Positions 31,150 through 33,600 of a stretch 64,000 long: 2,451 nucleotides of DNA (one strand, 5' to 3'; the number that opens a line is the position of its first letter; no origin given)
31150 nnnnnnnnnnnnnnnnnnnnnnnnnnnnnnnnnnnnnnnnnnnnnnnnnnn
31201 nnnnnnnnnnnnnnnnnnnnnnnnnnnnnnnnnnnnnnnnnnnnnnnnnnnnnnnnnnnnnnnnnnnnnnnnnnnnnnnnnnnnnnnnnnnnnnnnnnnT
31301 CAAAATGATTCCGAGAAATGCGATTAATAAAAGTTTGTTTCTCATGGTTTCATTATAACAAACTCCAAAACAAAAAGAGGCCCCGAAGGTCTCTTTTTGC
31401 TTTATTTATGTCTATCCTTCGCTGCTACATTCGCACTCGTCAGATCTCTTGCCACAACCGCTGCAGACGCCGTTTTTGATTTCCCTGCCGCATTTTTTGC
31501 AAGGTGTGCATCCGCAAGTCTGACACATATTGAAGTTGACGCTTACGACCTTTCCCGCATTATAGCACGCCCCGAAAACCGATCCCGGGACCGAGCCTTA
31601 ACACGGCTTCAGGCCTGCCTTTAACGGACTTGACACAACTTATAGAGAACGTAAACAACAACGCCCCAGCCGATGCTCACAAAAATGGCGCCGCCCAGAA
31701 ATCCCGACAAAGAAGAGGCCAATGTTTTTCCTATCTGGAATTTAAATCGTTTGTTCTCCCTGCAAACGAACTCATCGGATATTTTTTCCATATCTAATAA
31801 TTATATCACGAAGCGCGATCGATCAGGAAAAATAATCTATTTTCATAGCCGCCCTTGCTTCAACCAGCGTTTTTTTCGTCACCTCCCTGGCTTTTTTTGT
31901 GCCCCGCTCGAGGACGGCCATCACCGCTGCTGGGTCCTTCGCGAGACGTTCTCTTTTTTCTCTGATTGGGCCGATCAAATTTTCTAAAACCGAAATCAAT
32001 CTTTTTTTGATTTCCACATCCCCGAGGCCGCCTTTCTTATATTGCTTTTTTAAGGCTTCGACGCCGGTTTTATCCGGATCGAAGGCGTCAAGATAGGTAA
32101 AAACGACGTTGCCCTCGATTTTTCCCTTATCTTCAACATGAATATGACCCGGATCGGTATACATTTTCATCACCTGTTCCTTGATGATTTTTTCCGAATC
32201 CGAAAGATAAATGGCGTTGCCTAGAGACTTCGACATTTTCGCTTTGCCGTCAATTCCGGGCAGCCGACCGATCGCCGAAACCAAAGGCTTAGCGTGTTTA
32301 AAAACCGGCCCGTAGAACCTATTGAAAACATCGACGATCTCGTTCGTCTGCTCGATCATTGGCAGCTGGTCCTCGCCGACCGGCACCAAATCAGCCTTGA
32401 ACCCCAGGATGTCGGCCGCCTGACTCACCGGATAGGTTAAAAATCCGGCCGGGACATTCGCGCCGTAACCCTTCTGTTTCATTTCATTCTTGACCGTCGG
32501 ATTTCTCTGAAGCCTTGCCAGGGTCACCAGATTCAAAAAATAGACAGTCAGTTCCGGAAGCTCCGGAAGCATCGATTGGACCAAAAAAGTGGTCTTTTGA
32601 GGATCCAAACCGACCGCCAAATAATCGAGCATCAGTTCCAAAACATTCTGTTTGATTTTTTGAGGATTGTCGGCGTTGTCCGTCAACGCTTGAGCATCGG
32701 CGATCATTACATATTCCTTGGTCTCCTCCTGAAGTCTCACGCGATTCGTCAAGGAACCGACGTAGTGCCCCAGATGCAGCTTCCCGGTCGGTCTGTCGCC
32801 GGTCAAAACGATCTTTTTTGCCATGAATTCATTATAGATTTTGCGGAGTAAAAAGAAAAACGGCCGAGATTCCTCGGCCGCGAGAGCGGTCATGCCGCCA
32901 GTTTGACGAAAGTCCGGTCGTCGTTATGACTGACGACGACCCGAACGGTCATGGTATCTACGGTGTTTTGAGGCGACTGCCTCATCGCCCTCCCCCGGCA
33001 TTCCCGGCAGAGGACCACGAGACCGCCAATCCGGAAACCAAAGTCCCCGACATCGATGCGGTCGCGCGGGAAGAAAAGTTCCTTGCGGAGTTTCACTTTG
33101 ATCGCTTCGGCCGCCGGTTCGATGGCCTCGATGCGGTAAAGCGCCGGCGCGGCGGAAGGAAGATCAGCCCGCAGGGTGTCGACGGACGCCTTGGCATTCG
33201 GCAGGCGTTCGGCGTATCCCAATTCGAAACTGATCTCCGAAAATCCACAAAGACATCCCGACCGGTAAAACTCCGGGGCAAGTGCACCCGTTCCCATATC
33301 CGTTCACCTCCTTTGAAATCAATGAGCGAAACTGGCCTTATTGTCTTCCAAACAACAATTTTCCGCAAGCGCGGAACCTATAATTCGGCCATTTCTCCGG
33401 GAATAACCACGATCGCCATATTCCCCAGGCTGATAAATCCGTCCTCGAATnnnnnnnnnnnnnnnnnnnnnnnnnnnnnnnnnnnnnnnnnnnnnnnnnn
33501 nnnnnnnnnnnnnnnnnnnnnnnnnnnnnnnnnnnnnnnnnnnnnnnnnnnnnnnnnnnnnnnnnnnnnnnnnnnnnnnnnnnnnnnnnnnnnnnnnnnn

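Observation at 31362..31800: Unannotated 38-aa peptide with ten cysteines plus terminator, and an adjacent 56-aa membrane mini-ORF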

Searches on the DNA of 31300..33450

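Call 87: search_rna_families(source=window, start=31300, end=33450, threshold=evalue, max_evalue=1)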
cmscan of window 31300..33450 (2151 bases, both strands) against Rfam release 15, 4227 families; matches with E-value up to 1: 1.
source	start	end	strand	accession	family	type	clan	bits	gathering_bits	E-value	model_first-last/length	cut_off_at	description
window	31300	31405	+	RF03162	TD-2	Gene; sRNA;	CL00124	24.5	48.7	0.89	2-98/98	5'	TD-2 RNA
